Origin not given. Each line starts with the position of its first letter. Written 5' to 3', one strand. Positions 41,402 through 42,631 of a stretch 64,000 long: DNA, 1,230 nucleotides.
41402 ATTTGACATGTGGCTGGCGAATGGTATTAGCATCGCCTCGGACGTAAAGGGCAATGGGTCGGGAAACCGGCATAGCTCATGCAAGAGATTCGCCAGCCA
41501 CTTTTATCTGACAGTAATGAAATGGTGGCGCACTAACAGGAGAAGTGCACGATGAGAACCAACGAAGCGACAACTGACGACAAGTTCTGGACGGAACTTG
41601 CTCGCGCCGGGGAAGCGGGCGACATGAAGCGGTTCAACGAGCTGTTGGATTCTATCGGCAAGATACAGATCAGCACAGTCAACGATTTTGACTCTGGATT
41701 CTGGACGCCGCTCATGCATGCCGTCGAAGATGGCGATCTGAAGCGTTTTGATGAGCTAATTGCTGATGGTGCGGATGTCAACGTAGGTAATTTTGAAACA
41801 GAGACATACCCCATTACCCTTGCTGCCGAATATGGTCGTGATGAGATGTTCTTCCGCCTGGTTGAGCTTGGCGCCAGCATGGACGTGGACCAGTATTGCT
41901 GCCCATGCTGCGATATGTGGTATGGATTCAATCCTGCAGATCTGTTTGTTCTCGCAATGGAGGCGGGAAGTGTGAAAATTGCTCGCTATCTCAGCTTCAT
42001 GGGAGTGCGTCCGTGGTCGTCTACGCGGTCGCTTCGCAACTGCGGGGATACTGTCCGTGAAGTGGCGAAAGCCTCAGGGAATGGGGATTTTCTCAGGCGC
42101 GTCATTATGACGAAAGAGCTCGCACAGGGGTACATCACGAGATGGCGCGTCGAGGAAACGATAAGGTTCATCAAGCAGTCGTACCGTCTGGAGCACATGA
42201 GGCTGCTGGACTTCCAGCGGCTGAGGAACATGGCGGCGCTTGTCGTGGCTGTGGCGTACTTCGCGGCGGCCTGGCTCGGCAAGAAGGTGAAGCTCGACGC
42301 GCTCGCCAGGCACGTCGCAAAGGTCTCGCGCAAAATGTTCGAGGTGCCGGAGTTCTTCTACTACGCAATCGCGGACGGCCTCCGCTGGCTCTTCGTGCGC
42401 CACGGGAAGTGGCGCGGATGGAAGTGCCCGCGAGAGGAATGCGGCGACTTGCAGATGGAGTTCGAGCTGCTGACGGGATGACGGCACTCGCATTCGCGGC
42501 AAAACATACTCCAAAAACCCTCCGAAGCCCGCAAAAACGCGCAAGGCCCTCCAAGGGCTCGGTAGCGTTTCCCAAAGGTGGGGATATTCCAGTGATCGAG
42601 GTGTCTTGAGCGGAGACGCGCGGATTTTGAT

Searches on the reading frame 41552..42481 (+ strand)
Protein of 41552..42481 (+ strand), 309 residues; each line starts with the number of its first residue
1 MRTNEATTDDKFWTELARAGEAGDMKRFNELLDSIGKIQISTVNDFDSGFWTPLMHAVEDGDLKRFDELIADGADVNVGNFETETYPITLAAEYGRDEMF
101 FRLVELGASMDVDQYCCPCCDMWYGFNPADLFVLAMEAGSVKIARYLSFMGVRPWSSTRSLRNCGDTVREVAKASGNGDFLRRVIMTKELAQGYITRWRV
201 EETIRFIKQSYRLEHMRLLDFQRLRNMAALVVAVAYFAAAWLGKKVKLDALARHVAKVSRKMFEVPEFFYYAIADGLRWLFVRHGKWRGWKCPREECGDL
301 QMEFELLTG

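Call 52: search_protein_families(library=pfam, proteins=[window:41552-42481:+], max_evalue=0.001)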
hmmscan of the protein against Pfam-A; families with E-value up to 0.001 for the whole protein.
window:41552-42481:+ (309 aa): 4 families
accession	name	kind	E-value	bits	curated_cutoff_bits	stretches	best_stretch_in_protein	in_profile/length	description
PF12796.13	Ank_2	-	8.5e-11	42.7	27.3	2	27-112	12-88/90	Ankyrin repeats (3 copies)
PF01609.27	DDE_Tnp_1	-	8e-07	29.4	23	1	188-236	151-198/200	Transposase DDE domain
PF13606.12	Ank_3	-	9.5e-07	29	22.3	0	51-78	3-30/30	Ankyrin repeat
PF00023.36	Ank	-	1.2e-06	29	21.1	0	51-80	3-32/33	Ankyrin repeat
